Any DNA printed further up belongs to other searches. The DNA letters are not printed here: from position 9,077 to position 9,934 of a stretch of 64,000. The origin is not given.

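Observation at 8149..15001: Family of four paralogous secreted proteins sharing a divergent, cysteine-containing SLH-like repeat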

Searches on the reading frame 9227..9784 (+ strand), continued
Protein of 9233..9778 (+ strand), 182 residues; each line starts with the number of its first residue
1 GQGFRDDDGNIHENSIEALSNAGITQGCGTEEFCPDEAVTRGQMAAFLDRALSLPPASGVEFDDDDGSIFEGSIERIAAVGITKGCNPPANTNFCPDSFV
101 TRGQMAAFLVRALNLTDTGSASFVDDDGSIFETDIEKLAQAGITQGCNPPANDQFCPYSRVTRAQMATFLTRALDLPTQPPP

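Call 35: search_protein_representatives(alignment_id=A1)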
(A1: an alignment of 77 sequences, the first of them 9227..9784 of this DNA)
Query: 77 sequences, 248 profile positions. Proteins with E-value up to 0.001 (for the whole library): 106593; up to 1e-10: 41563; up to 1e-30: 6388. The best 150 are listed.
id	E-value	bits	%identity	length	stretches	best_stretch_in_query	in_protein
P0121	7.7e-140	480.4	-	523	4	29-214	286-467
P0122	3.6e-136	468.3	-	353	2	30-205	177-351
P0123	7.5e-131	450.9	-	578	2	28-205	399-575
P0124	1.0e-123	427.5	-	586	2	29-204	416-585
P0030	2.4e-122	423.0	-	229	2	61-204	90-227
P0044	6.7e-116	401.9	-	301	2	37-204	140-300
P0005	7.1e-112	388.8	-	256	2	35-163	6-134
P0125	2.8e-110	383.5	-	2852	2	21-208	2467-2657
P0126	5.5e-110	382.6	-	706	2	26-205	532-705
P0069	4.0e-109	379.7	-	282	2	9-178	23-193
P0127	2.6e-105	367.2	-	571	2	30-205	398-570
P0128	1.6e-103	361.4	-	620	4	31-213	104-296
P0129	1.0e-102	358.8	-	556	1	17-227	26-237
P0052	1.5e-102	358.2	-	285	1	18-230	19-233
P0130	1.7e-102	358.1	-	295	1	9-225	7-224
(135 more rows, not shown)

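Call 39: find_encoding_contigs(protein=P0120, flank=10000, max_places=3)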
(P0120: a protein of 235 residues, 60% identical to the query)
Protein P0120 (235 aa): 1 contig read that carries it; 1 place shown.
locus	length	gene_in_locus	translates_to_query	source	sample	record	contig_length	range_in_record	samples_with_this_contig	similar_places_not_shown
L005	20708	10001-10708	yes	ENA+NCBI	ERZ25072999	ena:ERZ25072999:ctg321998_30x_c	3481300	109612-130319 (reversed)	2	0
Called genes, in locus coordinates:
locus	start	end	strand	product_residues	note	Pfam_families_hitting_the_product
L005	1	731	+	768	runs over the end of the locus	PF01636:APH, PF00202:Aminotran_3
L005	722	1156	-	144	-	PF01243:PNPOx_N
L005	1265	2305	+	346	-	PF01212:Beta_elim_lyase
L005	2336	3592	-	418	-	PF00395:SLH (faint)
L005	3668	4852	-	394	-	PF00924:MS_channel_2nd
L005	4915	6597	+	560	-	-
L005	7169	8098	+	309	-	-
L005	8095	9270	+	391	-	-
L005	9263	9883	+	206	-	-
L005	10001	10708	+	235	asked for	PF00395:SLH (faint)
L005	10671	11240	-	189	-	PF13302:Acetyltransf_3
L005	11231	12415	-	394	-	PF09488:Osmo_MPGsynth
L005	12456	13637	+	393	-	PF00149:Metallophos, PF12850:Metallophos_2 (weak)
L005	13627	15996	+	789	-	PF02463:SMC_N, PF13476:AAA_23, PF13558:SbcC_Walker_B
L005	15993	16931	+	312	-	-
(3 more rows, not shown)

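Call 51: find_related_loci(query=A1, collection=metagenome_contigs, flank=10000)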
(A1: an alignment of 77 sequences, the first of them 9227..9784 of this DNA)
Query A1 (186 aa) in metagenome_contigs; peptide patterns used: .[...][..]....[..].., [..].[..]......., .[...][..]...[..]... (x = any residue, [..] = any of these).
600 stretches matched a pattern (row limit reached: there are more); 540 encode a relative of the query (tblastn E <= 1e-3); the best 80 are kept; 80 distinct loci.
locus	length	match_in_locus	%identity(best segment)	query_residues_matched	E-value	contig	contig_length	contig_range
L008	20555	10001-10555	64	3-184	3e-74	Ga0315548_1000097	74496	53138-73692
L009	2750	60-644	61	3-184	1e-71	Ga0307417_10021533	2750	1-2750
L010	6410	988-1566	61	2-184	1e-70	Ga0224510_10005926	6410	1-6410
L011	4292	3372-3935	63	2-184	3e-70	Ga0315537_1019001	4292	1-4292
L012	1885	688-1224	63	3-178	9e-73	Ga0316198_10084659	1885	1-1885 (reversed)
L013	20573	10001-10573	63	3-184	1e-70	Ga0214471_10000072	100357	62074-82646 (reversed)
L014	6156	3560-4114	61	3-184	7e-70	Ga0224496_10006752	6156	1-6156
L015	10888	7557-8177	62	1-184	1e-69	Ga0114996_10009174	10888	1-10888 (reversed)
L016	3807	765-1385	63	3-184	2e-69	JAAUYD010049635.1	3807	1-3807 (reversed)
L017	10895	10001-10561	63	3-183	9e-69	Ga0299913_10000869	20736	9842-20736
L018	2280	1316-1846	63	6-178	1e-69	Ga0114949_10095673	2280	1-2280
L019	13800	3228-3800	60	2-186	3e-68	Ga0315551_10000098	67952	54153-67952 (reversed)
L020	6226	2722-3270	62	2-183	5e-68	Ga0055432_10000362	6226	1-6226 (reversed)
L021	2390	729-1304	61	3-178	3e-69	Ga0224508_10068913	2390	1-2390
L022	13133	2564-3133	60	3-184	6e-68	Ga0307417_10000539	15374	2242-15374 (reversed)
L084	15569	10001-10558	53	3-183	1e-58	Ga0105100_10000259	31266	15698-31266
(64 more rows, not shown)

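Call 56: search_protein_families(library=pfam, proteins=[L084:1464-3992:-], max_evalue=0.01)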
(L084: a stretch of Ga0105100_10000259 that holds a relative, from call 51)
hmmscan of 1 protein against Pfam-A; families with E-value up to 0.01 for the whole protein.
L084:1464-3992:- (843 aa): 2 families
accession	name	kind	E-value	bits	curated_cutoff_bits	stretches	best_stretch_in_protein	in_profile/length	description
PF04230.19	PS_pyruv_trans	-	3e-19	70.4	25.3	1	535-774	1-278/280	Polysaccharide pyruvyl transferase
PF00535.33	Glycos_transf_2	-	0.0012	19.2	23.3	0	355-412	68-125/168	Glycosyl transferase family 2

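Call 69: search_protein_families(library=pfam, alignment_id=A3, max_evalue=0.0001)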
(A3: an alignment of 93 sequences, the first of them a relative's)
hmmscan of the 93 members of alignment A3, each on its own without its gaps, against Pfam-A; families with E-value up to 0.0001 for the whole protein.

A. member 1, P0121 (523 aa): 1 family
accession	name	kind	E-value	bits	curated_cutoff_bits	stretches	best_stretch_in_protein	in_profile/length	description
PF00395.25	SLH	-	1.2e-48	163.3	20.8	4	343-386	1-44/44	S-layer homology domain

B. families by the number of members that match (of 93 scanned): 67 families (the first 25 are shown)
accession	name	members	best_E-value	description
PF00395.25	SLH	90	1.2e-48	S-layer homology domain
PF22352.2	K319L-like_PKD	5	9.5e-31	K319L-like, PKD domain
PF00041.27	fn3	4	5.3e-45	Fibronectin type III domain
PF00089.32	Trypsin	4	5.5e-43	Trypsin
PF07676.18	PD40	4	2.1e-33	WD40-like Beta Propeller Repeat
PF14312.12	FG-GAP_2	4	5.3e-19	FG-GAP repeat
PF02557.22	VanY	3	8.1e-26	D-alanyl-D-alanine carboxypeptidase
PF17963.7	Big_9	3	1.5e-24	Bacterial Ig domain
PF18911.6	PKD_4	3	1.1e-20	PKD domain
PF00801.26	PKD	3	1.2e-14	PKD domain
PF00149.33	Metallophos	3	1.7e-12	Calcineurin-like phosphoesterase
PF00930.27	DPPIV_N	3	2e-11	Dipeptidyl peptidase IV (DPP IV) N-terminal region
PF18602.6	Rap1a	3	5.4e-06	Rap1a immunity proteins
PF17164.10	DUF5122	2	2.4e-33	Domain of unknown function (DUF5122) beta-propeller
PF05345.18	He_PIG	2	4.7e-30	Putative Ig domain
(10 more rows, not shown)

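Call 79: find_homologous_proteins(query=L084:1464-2435:-, max_evalue=0.00001)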
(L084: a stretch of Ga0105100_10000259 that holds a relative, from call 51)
Query L084:1464-2435:- (324 aa): 118 proteins with E <= 0.00001 among 8000 candidates.
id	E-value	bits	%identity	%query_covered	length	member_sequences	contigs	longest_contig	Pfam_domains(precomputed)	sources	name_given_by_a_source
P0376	8.5e-155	533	74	99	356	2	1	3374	PF04230.20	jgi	-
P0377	1.6e-149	515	72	100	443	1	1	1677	PF04230.20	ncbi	-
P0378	6.4e-147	507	75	93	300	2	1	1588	PF04230.20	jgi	jgi:hypothetical protein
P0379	9.8e-126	437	65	96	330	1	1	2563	PF04230.20,PF04101.23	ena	-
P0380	1.8e-124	433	63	99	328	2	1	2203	PF04230.20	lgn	-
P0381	4.3e-124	432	61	97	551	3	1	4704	PF04230.20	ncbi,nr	ncbi:MAG: polysaccharide pyruvyl transferase family protein, partial [Gemmatimonadetes bacterium]|nr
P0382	2.1e-120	420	58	98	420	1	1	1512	PF04230.20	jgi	jgi:hypothetical protein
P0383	6.1e-117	408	68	84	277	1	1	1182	PF04230.20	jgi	jgi:polysaccharide pyruvyl transferase WcaK-like protein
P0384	1.9e-116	407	70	81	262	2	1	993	PF04230.20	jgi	jgi:polysaccharide pyruvyl transferase WcaK-like protein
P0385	8.5e-113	395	77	69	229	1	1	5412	PF04230.20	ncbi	-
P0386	8.1e-110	385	59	90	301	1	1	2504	PF04230.20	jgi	jgi:polysaccharide pyruvyl transferase WcaK-like protein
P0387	1.7e-103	364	59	85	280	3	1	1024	PF04230.20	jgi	jgi:polysaccharide pyruvyl transferase WcaK-like protein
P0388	1.8e-101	358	55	90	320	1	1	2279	PF04230.20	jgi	jgi:polysaccharide pyruvyl transferase WcaK-like protein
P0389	6.0e-98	346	52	95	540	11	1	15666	PF04230.20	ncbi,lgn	-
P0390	8.0e-98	346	77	65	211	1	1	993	PF04230.20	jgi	jgi:polysaccharide pyruvyl transferase WcaK-like protein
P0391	2.8e-96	341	68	72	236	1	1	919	PF04230.20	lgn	-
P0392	4.8e-90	320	48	98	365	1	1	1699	PF04230.20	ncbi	ncbi:MAG: polysaccharide pyruvyl transferase family protein, partial [Acidimicrobiia bacterium]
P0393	8.7e-88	313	51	99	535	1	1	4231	PF04230.20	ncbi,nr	ncbi:MAG: polysaccharide pyruvyl transferase family protein, partial [Acidimicrobiia bacterium]|nr:p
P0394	4.1e-85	304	51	100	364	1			PF04230.20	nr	nr:hypothetical protein [Acidimicrobiia bacterium]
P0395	9.4e-85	303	49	95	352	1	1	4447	PF04230.20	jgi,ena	-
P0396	4.8e-83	297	49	91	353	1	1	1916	PF04230.20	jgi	jgi:polysaccharide pyruvyl transferase WcaK-like protein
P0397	6.6e-80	287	47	98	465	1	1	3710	PF04230.20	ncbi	ncbi:MAG: polysaccharide pyruvyl transferase family protein, partial [Acidimicrobiia bacterium]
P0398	3.8e-79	284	47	98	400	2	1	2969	PF04230.20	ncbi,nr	ncbi:MAG TPA: polysaccharide pyruvyl transferase family protein, partial [Acidimicrobiia bacterium]|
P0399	1.5e-74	269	48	91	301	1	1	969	PF04230.20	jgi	jgi:polysaccharide pyruvyl transferase WcaK-like protein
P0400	3.2e-74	268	44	98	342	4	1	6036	PF04230.20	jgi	jgi:polysaccharide pyruvyl transferase WcaK-like protein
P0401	1.3e-73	266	45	97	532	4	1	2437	PF04230.20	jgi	jgi:hypothetical protein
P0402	6.2e-72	261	43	97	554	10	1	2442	PF04230.20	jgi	jgi:hypothetical protein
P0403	1.4e-67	246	44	96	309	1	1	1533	PF04230.20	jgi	jgi:polysaccharide pyruvyl transferase WcaK-like protein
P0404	2.3e-62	229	44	81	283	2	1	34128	PF04230.20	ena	-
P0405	2.4e-61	226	44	80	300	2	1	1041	PF04230.20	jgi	jgi:hypothetical protein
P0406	8.6e-61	224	51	69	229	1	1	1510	PF04230.20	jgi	jgi:polysaccharide pyruvyl transferase WcaK-like protein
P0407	9.4e-58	214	46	77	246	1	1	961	PF04230.20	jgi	jgi:polysaccharide pyruvyl transferase WcaK-like protein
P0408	1.5e-52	197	48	70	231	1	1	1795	PF04230.20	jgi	jgi:polysaccharide pyruvyl transferase WcaK-like protein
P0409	1.2e-48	184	48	66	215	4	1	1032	PF04230.20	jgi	jgi:polysaccharide pyruvyl transferase WcaK-like protein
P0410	6.2e-38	149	36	93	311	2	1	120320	PF04230.20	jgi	jgi:polysaccharide pyruvyl transferase WcaK-like protein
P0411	8.6e-38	148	38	84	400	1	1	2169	PF04230.20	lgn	-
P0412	4.6e-34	136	32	96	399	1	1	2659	PF04230.20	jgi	jgi:hypothetical protein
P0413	5.2e-33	133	32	96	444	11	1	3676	PF04230.20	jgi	jgi:hypothetical protein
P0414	1.5e-32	131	31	84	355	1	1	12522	PF04230.20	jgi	jgi:polysaccharide pyruvyl transferase WcaK-like protein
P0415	6.8e-31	126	33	84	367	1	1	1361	PF04230.20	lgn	-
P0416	2.6e-29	121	31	88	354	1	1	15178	PF04230.20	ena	-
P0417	1.3e-28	118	31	95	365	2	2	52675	PF04230.20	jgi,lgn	jgi:hypothetical protein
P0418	3.8e-28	117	32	98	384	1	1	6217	PF04230.20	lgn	-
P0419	3.8e-28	117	30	92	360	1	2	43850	PF04230.20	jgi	jgi:polysaccharide pyruvyl transferase WcaK-like protein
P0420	8.6e-28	116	30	84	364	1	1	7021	PF04230.20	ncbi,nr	ncbi:MAG: polysaccharide pyruvyl transferase family protein [Candidatus Omnitrophica bacterium]|nr:p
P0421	1.0e-27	115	29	95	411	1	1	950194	PF04230.20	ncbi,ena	-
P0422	2.6e-27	114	31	100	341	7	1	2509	PF04230.20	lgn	-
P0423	3.0e-27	114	29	95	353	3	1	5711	PF04230.20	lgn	-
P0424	3.3e-27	114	32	97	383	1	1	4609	PF04230.20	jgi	jgi:polysaccharide pyruvyl transferase WcaK-like protein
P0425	3.5e-27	114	28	96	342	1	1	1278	PF04230.20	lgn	-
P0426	1.3e-26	112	30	85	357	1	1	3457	PF04230.20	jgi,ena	-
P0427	2.4e-26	111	31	98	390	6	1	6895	PF04230.20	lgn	-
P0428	3.3e-26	110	29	93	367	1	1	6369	PF04230.20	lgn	-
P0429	5.5e-26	110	30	99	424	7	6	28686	PF04230.20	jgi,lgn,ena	-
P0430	1.4e-25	108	31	85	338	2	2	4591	PF04230.20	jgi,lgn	-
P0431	1.8e-25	108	32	98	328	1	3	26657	PF04230.20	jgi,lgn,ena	-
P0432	3.1e-25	107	30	86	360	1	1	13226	PF04230.20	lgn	-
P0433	4.7e-25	107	29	84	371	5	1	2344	PF04230.20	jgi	jgi:polysaccharide pyruvyl transferase WcaK-like protein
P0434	5.6e-25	106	31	89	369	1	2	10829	PF04230.20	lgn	-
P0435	1.1e-24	105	28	88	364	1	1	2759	PF04230.20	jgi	jgi:polysaccharide pyruvyl transferase WcaK-like protein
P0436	1.3e-24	105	33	84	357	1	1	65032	PF04230.20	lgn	-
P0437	1.5e-24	105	30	98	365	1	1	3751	PF04230.20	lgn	-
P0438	2.5e-24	104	31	86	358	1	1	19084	PF04230.20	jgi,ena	jgi:polysaccharide pyruvyl transferase WcaK-like protein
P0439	1.1e-23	102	29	90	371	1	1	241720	PF04230.20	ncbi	-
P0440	1.2e-23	102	30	98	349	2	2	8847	PF04230.20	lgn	-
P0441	1.4e-23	102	32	81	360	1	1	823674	PF04230.20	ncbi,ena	-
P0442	1.4e-23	102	32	76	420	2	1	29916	PF04230.20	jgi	jgi:Polysaccharide pyruvyl transferase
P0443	2.6e-23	101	32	96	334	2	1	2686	PF04230.20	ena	-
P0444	3.1e-23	101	31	95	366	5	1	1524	PF04230.20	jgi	jgi:hypothetical protein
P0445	3.6e-23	100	29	98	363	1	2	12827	PF04230.20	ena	-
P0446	4.3e-23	100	31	96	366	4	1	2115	PF04230.20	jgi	jgi:hypothetical protein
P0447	8.7e-23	99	30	95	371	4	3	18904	PF04230.20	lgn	-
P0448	9.6e-23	99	28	98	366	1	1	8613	PF04230.20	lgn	-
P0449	1.1e-22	99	33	98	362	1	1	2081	PF04230.20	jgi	jgi:hypothetical protein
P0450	1.4e-22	98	32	84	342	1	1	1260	PF04230.20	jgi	jgi:polysaccharide pyruvyl transferase WcaK-like protein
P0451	1.5e-22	98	31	85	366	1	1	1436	PF04230.20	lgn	-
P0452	3.0e-22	97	33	82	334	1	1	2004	PF04230.20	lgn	-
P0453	4.2e-22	97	31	85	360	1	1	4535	PF04230.20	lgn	-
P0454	4.2e-22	97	28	96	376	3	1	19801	PF04230.20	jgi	-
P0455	6.3e-22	96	34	85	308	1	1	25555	PF04230.20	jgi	jgi:polysaccharide pyruvyl transferase WcaK-like protein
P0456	8.0e-22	96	27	98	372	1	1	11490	PF04230.20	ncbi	-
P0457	8.2e-22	96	30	84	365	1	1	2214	PF04230.20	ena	-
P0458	8.7e-22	96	33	85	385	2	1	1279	PF04230.20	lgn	-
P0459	1.7e-21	95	32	98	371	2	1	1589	PF04230.20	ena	-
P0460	1.9e-21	95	29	99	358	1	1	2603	PF04230.20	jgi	-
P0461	3.1e-21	94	31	89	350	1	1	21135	PF04230.20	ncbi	-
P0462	3.4e-21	94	29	98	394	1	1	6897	PF04230.20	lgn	-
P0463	4.9e-21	93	29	84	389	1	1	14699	PF04230.20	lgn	-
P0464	5.6e-21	93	27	99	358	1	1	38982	PF04230.20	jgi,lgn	jgi:polysaccharide pyruvyl transferase WcaK-like protein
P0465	6.2e-21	93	31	96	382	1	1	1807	PF04230.20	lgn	-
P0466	1.1e-20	92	30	81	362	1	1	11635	PF04230.20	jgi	jgi:polysaccharide pyruvyl transferase WcaK-like protein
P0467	4.2e-20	90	33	87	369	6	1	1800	PF04230.20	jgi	jgi:polysaccharide pyruvyl transferase WcaK-like protein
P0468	6.1e-20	90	31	84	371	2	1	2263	PF04230.20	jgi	jgi:hypothetical protein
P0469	1.5e-19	89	29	97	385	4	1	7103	PF04230.20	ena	-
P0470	1.5e-19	89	29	98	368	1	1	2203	PF04230.20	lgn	-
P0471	1.8e-19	88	31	85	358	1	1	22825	PF04230.20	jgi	-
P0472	1.8e-19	88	29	94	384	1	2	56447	PF04230.20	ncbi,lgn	-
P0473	2.5e-19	88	30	84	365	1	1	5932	PF04230.20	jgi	jgi:polysaccharide pyruvyl transferase WcaK-like protein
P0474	4.8e-19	87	28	99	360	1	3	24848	PF04230.20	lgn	-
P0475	5.8e-19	87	30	96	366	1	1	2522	PF04230.20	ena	-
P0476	1.7e-18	85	25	99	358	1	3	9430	PF04230.20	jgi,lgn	jgi:polysaccharide pyruvyl transferase WcaK-like protein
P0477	3.3e-18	84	29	87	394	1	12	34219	PF04230.20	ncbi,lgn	-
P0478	3.6e-18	84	33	83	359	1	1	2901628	PF04230.20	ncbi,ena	-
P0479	1.4e-17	82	30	83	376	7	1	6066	PF04230.20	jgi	jgi:polysaccharide pyruvyl transferase WcaK-like protein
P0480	1.4e-17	82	30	90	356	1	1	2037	PF04230.20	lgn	-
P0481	4.7e-17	80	29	84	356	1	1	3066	PF04230.20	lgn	-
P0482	1.8e-16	78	25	97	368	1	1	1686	PF04230.20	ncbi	-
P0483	3.6e-16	77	25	98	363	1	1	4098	PF04230.20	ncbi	-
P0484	5.9e-16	77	26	85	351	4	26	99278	PF04230.20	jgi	jgi:polysaccharide pyruvyl transferase WcaK-like protein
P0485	8.4e-15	73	28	80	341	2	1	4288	PF04230.20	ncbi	ncbi:MAG: polysaccharide pyruvyl transferase family protein, partial [Acidobacteriota bacterium]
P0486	1.0e-14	73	30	84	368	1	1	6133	PF04230.20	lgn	-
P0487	1.7e-13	69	27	84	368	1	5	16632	PF04230.20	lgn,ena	-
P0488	1.2e-11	63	27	93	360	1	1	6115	PF04230.20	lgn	-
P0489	4.3e-10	57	31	65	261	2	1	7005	PF04230.20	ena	-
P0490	3.3e-9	55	26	85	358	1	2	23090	PF04230.20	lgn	-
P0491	1.3e-8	53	26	80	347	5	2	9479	PF04230.20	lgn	-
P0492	3.0e-8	51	35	39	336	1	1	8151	PF04230.20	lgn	-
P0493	5.1e-6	44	26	41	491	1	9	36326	PF04230.20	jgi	jgi:polysaccharide pyruvyl transferase WcaK-like protein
